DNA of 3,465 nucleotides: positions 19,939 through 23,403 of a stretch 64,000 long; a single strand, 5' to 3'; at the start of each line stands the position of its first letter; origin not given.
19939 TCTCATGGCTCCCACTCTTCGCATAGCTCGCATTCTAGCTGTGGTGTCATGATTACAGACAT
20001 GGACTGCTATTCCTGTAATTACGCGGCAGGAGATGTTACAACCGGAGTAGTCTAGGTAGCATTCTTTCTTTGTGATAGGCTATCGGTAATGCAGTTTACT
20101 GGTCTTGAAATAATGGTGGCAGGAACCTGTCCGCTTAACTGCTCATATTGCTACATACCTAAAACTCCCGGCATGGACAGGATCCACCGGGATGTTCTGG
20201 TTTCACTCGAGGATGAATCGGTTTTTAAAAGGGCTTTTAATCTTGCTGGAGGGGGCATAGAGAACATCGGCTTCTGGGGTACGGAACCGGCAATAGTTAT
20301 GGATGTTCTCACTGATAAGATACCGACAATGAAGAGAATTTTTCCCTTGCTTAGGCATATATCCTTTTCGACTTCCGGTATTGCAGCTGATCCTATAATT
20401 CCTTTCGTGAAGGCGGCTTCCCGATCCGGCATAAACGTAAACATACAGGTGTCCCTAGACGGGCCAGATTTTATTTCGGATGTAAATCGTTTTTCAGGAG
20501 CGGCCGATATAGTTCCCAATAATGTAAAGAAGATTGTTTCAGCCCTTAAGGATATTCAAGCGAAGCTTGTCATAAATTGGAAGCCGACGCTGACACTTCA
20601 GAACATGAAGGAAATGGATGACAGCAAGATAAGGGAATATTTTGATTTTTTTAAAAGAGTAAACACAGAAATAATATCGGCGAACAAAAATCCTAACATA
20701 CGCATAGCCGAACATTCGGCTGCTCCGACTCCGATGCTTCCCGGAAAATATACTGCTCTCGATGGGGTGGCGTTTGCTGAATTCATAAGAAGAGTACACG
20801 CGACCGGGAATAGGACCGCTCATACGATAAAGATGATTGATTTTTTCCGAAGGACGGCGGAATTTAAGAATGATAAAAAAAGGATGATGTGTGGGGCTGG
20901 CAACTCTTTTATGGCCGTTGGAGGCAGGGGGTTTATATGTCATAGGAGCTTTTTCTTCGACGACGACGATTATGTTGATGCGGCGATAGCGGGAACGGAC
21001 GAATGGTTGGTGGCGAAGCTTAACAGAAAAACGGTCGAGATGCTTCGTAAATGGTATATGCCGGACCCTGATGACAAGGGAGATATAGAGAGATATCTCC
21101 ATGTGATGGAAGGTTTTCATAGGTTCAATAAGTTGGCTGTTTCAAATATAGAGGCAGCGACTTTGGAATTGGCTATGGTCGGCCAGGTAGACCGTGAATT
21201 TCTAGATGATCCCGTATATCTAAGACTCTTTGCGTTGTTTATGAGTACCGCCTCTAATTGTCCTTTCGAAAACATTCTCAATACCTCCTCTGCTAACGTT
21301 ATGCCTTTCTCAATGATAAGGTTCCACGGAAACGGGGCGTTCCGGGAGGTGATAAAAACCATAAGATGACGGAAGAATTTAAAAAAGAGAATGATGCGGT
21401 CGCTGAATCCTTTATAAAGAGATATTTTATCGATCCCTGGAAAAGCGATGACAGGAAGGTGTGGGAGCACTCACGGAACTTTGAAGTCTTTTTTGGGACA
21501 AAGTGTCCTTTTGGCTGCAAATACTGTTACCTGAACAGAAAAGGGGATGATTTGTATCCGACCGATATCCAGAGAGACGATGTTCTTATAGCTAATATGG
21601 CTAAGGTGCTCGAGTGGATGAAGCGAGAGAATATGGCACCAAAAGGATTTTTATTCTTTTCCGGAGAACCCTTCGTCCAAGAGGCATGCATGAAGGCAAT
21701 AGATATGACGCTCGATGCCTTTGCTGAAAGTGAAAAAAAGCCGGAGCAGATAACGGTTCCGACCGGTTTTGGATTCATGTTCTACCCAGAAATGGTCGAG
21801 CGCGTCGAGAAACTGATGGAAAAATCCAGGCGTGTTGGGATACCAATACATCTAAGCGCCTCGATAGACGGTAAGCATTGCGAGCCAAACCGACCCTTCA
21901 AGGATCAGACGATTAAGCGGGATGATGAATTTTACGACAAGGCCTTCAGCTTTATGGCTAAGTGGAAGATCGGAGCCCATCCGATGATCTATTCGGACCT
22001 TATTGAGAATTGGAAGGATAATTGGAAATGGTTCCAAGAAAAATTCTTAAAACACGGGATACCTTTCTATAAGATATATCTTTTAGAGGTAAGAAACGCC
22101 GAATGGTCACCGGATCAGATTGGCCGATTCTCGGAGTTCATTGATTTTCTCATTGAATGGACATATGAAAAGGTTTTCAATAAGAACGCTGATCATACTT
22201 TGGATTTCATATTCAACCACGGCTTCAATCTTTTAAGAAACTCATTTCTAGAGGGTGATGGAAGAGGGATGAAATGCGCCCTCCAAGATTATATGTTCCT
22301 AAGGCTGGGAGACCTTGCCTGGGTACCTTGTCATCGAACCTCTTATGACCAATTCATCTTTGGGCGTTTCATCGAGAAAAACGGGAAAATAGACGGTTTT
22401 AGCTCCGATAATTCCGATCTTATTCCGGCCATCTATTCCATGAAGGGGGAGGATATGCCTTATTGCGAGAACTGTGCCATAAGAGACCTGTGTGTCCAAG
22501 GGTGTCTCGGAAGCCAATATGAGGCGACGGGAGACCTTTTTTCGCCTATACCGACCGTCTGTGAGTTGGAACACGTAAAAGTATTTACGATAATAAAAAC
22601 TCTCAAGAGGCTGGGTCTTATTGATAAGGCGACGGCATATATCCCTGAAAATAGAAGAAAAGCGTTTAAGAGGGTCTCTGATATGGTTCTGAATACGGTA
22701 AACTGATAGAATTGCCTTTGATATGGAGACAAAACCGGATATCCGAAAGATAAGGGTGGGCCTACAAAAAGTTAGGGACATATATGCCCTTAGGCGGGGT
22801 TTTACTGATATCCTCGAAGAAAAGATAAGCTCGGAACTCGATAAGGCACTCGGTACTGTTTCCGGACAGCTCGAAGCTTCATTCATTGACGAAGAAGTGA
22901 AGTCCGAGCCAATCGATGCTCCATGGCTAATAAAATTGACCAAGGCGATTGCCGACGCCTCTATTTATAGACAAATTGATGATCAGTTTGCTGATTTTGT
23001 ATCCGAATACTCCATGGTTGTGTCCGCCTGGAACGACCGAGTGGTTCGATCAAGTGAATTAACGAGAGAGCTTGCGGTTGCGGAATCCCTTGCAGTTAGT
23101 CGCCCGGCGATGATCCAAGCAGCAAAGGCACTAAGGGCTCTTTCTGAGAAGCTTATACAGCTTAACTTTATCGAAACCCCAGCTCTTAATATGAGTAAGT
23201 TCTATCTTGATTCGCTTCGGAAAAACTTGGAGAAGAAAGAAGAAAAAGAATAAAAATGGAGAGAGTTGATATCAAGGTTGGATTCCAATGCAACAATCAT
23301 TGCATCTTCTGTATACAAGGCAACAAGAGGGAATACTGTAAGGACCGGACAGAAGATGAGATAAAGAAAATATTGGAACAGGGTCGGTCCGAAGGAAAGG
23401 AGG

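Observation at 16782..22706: Expanded His-Xaa-Ser (Hxs-type) system: HxsA-like repeat protein with three radical SAM enzymes and two HxsD-like small ORFs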

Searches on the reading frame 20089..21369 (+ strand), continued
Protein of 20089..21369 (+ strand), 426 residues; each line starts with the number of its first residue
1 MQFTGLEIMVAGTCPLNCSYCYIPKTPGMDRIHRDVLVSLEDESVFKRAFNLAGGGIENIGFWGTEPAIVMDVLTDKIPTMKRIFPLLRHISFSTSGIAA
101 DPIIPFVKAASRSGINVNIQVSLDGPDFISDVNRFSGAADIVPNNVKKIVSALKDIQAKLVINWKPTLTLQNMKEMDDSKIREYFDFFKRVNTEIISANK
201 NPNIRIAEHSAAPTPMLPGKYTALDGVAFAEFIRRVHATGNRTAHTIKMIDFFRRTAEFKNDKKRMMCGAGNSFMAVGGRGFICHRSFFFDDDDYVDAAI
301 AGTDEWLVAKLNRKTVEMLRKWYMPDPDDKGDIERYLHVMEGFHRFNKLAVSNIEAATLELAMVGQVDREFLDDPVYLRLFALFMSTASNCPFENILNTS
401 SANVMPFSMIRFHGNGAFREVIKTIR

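Call 62: predict_structure(alignment_id=A1)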
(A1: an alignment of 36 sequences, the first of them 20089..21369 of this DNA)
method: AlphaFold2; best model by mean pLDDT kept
length: 426 residues; sequences in the alignment: 36
mean_pLDDT: 91.0   pTM: 0.89
mean pLDDT of the five models: 91.0, 90.4, 90.1, 89.1, 88.4
residues with pLDDT >= 90: 306; 70-90: 97; 50-70: 17; < 50: 6
segments of 3 or more residues with pLDDT < 50: 304-309
pLDDT, mean of each block of 10 residues (from residue 1): 90 85 84 95 96 94 93 97 97 95 98 98 96 94 98 97 95 96 97 96 93 83 95 96 92 77 69 87 91 86 53 85 93 91 83 96 97 97 90 88 91 96 92
secondary structure, 60 per line:
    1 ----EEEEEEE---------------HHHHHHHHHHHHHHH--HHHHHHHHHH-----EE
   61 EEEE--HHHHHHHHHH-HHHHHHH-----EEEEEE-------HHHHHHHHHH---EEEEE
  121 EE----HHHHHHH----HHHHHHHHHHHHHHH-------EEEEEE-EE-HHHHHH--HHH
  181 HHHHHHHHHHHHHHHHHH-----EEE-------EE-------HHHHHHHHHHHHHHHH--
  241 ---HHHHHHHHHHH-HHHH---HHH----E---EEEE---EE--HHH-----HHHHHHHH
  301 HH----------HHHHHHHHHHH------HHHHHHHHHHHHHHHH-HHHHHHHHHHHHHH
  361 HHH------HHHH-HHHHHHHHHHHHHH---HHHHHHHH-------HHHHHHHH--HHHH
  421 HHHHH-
elements in order: E5-11 H27-41 H44-53 E59-64 H67-76 H78-84 E90-95 H103-112 E116-122 H127-133 H138-152 E160-165 H170-175 H178-198 E204-206 H223-238 H244-254 H256-259 E274-277 H293-302 H313-323 H330-345 H347-363 H370-373 H375-388 H392-399 H407-414 H417-425

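Call 65: fold_search(model_id=the predicted structure, library=pdb)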
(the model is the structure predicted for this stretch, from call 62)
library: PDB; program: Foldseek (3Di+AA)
matches with E <= 10: 1427; with E <= 0.001: 26
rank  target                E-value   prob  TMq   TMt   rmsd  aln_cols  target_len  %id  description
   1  4k37_A                5.9e-08  1.00  0.47  0.53   8.7       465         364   15  Native anSMEcpe with bound AdoMet (released 2013-05-08)
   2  5why_B                1.5e-07  1.00  0.40  0.41   7.6       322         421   18  Structural Insights into Thioether Bond Formation in the Biosynthesis of Sactipeptides (released 2017-07-26)
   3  4k39_A                1.8e-07  1.00  0.44  0.50   9.1       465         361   15  Native anSMEcpe with bound AdoMet and Cp18Cys peptide (released 2013-05-08)
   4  5wgg_A                2.7e-07  1.00  0.40  0.39   6.2       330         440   18  Structural Insights into Thioether Bond Formation in the Biosynthesis of Sactipeptides (released 2017-07-26)
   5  4k38_A                3.6e-07  1.00  0.47  0.53   8.6       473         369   16  Native anSMEcpe with bound AdoMet and Kp18Cys peptide (released 2013-05-08)
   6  9gm3_C                3.8e-07  1.00  0.38  0.42   7.7       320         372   14  Crystal structure of the complex formed between the radical SAM protein ChlB and the leader region of its precursor su (released 2025-06-25)
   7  4k36_B                4.3e-07  1.00  0.44  0.50   9.1       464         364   16  His6 tagged anSMEcpe with bound AdoMet (released 2013-05-08)
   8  9gmc_C                6.8e-07  1.00  0.38  0.43   7.7       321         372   14  Crystal structure of the complex formed between the radical SAM protein ChlB and the R3A mutant of ChlA (released 2025-06-25)
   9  9gm3_A                1.2e-06  1.00  0.38  0.42   7.7       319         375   15  Crystal structure of the complex formed between the radical SAM protein ChlB and the leader region of its precursor su (released 2025-06-25)
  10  9gmc_A                1.7e-06  1.00  0.36  0.40   8.3       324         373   16  Crystal structure of the complex formed between the radical SAM protein ChlB and the R3A mutant of ChlA (released 2025-06-25)
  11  4k37_B                1.9e-06  1.00  0.47  0.53   8.8       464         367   15  Native anSMEcpe with bound AdoMet (released 2013-05-08)
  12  4k38_B                2.0e-06  1.00  0.49  0.56   7.6       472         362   15  Native anSMEcpe with bound AdoMet and Kp18Cys peptide (released 2013-05-08)
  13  9dgw_C                5.5e-05  1.00  0.26  0.38   9.5       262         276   16  X-ray crystal structure of the Viperin-like enzyme from T. virens with bound CTP and SAM (released 2025-02-12)
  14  9dfn                  7.1e-05  1.00  0.32  0.46  11.6       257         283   15  X-ray crystal structure of the second viperin-like enzyme from Trichoderma virens with bound CTP and SAM (released 2025-02-19)
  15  9dfw_B                8.4e-05  1.00  0.28  0.38   8.0       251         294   17  X-ray crystal structure of an engineered Viperin-like enzyme from T. virens with bound CTP and SAM (released 2025-02-12)
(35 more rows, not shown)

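Call 69: search_protein_families(library=phrogs, proteins=[L083:1977-3752:+, L083:4568-6091:+, L086:1852-6819:+, L088:1141-3903:+, L088:5489-6685:+, L093:5460-6917:+, L098:5401-6843:+, L090:1923-5024:+, L097:3098-5779:+, L097:5781-7565:+], max_evalue=0.001)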
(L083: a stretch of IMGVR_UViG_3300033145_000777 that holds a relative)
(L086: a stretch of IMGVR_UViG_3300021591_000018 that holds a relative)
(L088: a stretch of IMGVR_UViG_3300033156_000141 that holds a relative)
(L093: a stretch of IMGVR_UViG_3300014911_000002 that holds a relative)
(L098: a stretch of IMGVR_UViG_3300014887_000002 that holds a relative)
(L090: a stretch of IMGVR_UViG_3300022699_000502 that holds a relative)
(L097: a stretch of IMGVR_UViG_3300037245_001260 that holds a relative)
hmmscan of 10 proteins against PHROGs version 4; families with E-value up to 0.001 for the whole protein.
L083:1977-3752:+ (591 aa): 0 families

L083:4568-6091:+ (507 aa): 5 families
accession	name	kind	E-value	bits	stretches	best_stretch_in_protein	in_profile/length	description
phrog_5417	-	unknown function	1.1e-14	55.6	1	18-111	19-121/156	-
phrog_18500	-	unknown function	1.2e-07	33.1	1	35-114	59-139/187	-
phrog_32482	-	other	9.8e-06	25.5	0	437-465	378-406/589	PhoH-like phosphate starvation-inducible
phrog_4176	-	tail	1.4e-05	25.8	1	6-85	9-85/309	tail fiber protein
phrog_12229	-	DNA, RNA and nucleotide metabolism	1.7e-05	24.4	1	292-465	302-472/577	ribonucleotide reductase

L086:1852-6819:+ (1655 aa): 19 families
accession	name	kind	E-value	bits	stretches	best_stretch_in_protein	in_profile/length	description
phrog_892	-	tail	3.3e-26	93.1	3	461-520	346-405/782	tail fiber protein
phrog_32822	-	head and packaging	1.1e-21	77.3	3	324-427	672-776/1548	virion structural protein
phrog_28766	-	tail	3.8e-20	72.7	2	407-510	113-216/472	tail fiber protein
phrog_21412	-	tail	4.5e-19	68.8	1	404-520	156-271/1452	tail fiber protein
phrog_36222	-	unknown function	1.1e-18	68.4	0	1445-1495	47-98/350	-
phrog_13518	-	unknown function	2.9e-17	63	1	416-520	275-382/1230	-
phrog_36881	-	unknown function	1.3e-16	62.1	1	960-1027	102-157/198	-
phrog_26466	-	unknown function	3e-15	55.4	3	413-491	1807-1885/2337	-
phrog_7121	-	tail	3.7e-15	56.1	1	1278-1399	707-791/927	tail fiber protein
phrog_12123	-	tail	4.1e-12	46.3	1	1200-1350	410-565/799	tail spike protein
phrog_31834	-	tail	1.4e-09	36.8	2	347-467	747-870/1704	tail protein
phrog_38009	-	tail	9.4e-09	33.8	1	321-577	194-451/2075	tail protein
phrog_7660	-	tail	1e-08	34.4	1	421-520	441-538/1656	tail fiber protein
phrog_1171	-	tail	2.2e-08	34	0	930-990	741-803/954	tail spike protein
phrog_29288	-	unknown function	2.7e-07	29.4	1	614-670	1124-1180/1558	-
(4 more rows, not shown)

L088:1141-3903:+ (920 aa): 0 families

L088:5489-6685:+ (398 aa): 7 families
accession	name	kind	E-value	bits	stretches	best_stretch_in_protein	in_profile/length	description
phrog_36881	-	unknown function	3.7e-14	54.1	1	321-349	105-133/198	-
phrog_7121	-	tail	2.3e-10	40.2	0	57-85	764-792/927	tail fiber protein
phrog_36222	-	unknown function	1.4e-07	31.9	0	201-238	59-96/350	-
phrog_23676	-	tail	1.4e-07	31.8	1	276-351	434-510/558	tail fiber protein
phrog_19602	-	tail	1.9e-06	27.9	0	323-354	352-383/504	tail fiber protein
phrog_1171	-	tail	1.5e-05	24.7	0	202-235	770-803/954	tail spike protein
phrog_15695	-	tail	3.9e-05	22.6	0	54-92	1089-1127/1284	tail fiber protein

L093:5460-6917:+ (485 aa): 0 families

L098:5401-6843:+ (480 aa): 0 families

L090:1923-5024:+ (1033 aa): 5 families
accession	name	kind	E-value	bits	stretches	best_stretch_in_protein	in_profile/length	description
phrog_26670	-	head and packaging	2.1e-19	70.1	1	479-621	568-718/1152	virion structural protein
phrog_22373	-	unknown function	4.1e-11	43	2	888-1008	80-198/688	-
phrog_14220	-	unknown function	1e-10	42.3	1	523-599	110-182/401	-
phrog_17347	-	unknown function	1.1e-07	32.9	0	522-604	127-211/312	-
phrog_38322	-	unknown function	5.1e-05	23.3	1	817-990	316-485/506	-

L097:3098-5779:+ (893 aa): 0 families

L097:5781-7565:+ (594 aa): 0 families

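Call 70: search_protein_families(library=phrogs, proteins=[L001:5418-6146:+, L014:5968-6510:+], max_evalue=0.01)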
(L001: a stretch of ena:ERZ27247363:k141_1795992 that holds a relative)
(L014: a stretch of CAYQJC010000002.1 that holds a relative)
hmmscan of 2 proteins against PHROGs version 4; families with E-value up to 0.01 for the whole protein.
L001:5418-6146:+ (242 aa): 1 family
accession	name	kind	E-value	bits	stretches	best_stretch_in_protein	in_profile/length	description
phrog_26019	-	unknown function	0.0086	14.7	0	75-166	1132-1223/1347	-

L014:5968-6510:+ (180 aa): 0 families

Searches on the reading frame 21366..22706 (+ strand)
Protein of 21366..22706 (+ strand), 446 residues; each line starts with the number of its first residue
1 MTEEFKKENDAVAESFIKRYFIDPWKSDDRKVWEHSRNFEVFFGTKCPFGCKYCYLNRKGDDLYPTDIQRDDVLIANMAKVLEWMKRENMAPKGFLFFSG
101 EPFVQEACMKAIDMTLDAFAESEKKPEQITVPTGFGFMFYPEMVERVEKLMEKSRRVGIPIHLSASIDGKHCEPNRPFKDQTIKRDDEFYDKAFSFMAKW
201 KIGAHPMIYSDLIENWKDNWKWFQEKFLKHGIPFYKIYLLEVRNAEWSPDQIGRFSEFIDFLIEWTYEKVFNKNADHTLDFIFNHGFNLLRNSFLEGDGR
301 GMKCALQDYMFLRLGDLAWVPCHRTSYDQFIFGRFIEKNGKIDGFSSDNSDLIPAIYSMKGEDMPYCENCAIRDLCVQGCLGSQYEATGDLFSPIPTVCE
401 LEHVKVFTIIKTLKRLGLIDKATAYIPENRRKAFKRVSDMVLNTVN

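Call 3: search_protein_families(library=ncbifam, proteins=[window:21366-22706:+], max_evalue=0.01)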
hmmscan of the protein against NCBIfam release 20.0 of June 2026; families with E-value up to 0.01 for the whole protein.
window:21366-22706:+ (446 aa): 12 families
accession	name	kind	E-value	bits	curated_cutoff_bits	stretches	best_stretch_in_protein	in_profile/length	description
NF047865.1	rSAM_PapB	equivalog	1.6e-10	40.7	340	1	42-392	8-328/330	PapB family radical SAM/SPASM ranthipeptide maturase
TIGR03906.1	quino_hemo_SAM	equivalog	1.3e-06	27.4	453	1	362-402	396-436/467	quinohemoprotein amine dehydrogenase maturation protein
TIGR04064.1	rSAM_nif11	equivalog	6.6e-06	25.1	518.7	0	366-417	386-437/459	nif11-like peptide radical SAM maturase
TIGR04163.1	rSAM_cobopep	equivalog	8.8e-06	24.7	375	0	358-403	365-409/428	peptide-modifying radical SAM enzyme CbpB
NF041707.1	rSAM_YhhB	equivalog_domain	3.4e-05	22.9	445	1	45-171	10-126/369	cyclophane-forming radical SAM/SPASM peptide maturase YhhB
TIGR04085.1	rSAM_more_4Fe4S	domain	7.8e-05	23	27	1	320-394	16-88/93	SPASM domain-containing protein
TIGR03978.1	rSAM_paired_1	equivalog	0.00014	20.7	370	0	42-177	88-210/466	His-Xaa-Ser system radical SAM maturase HxsB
TIGR03974.1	rSAM_six_Cys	equivalog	0.001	18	425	0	320-406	363-442/451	thioether cross-link-forming SCIFF peptide maturase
TIGR03942.1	sulfatase_rSAM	equivalog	0.0024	17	349.45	0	44-104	8-66/363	anaerobic sulfatase maturase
NF040492.1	not_ScfB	exception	0.0024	16.8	855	0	351-406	386-441/450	ScfB-related radical SAM/SPASM orphan maturase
TIGR02495.1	NrdG2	equivalog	0.0027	17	131.15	1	41-112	20-83/193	anaerobic ribonucleoside-triphosphate reductase activating protein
NF041298.1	rSAM_mat_DynA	equivalog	0.0053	15.8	450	0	47-390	11-331/356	dynobactin maturation radical SAM/SPASM protein DynA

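Call 4: search_protein_families(library=pfam, proteins=[window:21366-22706:+], max_evalue=0.01)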
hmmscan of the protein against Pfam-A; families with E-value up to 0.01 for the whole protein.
window:21366-22706:+ (446 aa): 1 family
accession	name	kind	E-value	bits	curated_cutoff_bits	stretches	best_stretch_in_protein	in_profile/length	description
PF04055.27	Radical_SAM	-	7.4e-07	29.9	29.5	1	43-161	3-109/166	Radical SAM superfamily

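Call 16: search_protein_families(library=padloc, proteins=[window:21366-22706:+], max_evalue=0.001)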
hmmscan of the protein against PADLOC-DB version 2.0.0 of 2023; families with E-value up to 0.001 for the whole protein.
window:21366-22706:+ (446 aa): 0 families

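Call 28: search_protein_families(library=phrogs, proteins=[window:21366-22706:+], max_evalue=0.01)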
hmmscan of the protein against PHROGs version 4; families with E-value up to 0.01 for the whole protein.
window:21366-22706:+ (446 aa): 3 families
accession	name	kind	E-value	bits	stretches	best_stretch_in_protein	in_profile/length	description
phrog_1802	-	other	3e-08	34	1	37-384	44-377/556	radical SAM domain-containing protein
phrog_19488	-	other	0.0012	19.4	1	41-158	54-165/319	radical SAM domain-containing protein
phrog_626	-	DNA, RNA and nucleotide metabolism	0.0099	16.5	0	41-140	20-112/164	anaerobic ribonucleotide reductase small subunit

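Call 43: search_solved_structures(query=window:21366-22706:+, max_evalue=0.01)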
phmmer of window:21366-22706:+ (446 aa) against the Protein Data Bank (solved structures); distinct sequences matched with E-value up to 0.01: 0.

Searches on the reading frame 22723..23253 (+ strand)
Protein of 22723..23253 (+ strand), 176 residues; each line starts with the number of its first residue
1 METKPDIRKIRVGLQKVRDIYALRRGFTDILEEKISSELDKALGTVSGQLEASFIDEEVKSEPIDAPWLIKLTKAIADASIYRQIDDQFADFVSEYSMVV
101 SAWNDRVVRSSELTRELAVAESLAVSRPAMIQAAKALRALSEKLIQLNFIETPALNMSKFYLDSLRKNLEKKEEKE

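Call 3: search_protein_families(library=ncbifam, proteins=[window:22723-23253:+], max_evalue=0.01)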
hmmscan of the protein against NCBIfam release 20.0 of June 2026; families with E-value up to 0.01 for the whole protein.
window:22723-23253:+ (176 aa): 0 families

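Call 4: search_protein_families(library=pfam, proteins=[window:22723-23253:+], max_evalue=0.01)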
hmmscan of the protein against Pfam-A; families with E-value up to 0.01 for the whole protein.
window:22723-23253:+ (176 aa): 0 families

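Call 16: search_protein_families(library=padloc, proteins=[window:22723-23253:+], max_evalue=0.001)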
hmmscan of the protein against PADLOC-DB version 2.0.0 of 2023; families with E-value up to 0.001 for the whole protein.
window:22723-23253:+ (176 aa): 0 families

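Call 28: search_protein_families(library=phrogs, proteins=[window:22723-23253:+], max_evalue=0.01)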
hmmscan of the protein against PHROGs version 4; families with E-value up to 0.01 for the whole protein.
window:22723-23253:+ (176 aa): 0 families

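Call 49: find_homologous_proteins(query=window:22723-23253:+, max_evalue=0.001)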
Query window:22723-23253:+ (176 aa): 2 proteins with E <= 0.001 among 231 candidates.
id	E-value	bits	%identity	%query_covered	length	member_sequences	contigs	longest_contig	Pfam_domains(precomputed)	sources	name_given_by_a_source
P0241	3.5e-103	360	100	100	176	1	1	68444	-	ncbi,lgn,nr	ncbi:MAG: hypothetical protein PHG66_03075 [Candidatus Colwellbacteria bacterium]|nr:hypothetical pr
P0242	1.0e-60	222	63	99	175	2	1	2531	-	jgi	-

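Call 50: find_encoding_contigs(protein=P0242, flank=10000, max_places=2)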
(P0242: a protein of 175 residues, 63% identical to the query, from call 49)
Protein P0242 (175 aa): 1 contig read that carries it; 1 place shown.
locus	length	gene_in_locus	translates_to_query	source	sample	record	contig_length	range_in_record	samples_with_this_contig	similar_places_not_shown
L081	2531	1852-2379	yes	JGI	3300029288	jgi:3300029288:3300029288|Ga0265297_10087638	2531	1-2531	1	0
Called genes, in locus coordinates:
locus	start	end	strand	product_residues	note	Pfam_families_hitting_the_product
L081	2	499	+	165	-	?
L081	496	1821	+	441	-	PF04055:Radical_SAM (weak)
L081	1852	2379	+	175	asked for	-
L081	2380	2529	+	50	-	?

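Call 51: find_encoding_contigs(protein=P0241, flank=10000, max_places=1)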
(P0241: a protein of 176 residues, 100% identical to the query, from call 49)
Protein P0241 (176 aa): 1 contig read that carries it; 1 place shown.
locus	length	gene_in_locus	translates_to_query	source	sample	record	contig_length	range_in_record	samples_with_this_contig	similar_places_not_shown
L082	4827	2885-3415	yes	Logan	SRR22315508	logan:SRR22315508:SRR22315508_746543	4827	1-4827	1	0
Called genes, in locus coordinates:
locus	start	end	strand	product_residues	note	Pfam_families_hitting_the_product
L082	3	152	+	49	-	?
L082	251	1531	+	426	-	PF04055:Radical_SAM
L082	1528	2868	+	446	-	PF04055:Radical_SAM (weak)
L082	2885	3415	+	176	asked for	-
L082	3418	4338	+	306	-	PF04055:Radical_SAM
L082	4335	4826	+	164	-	?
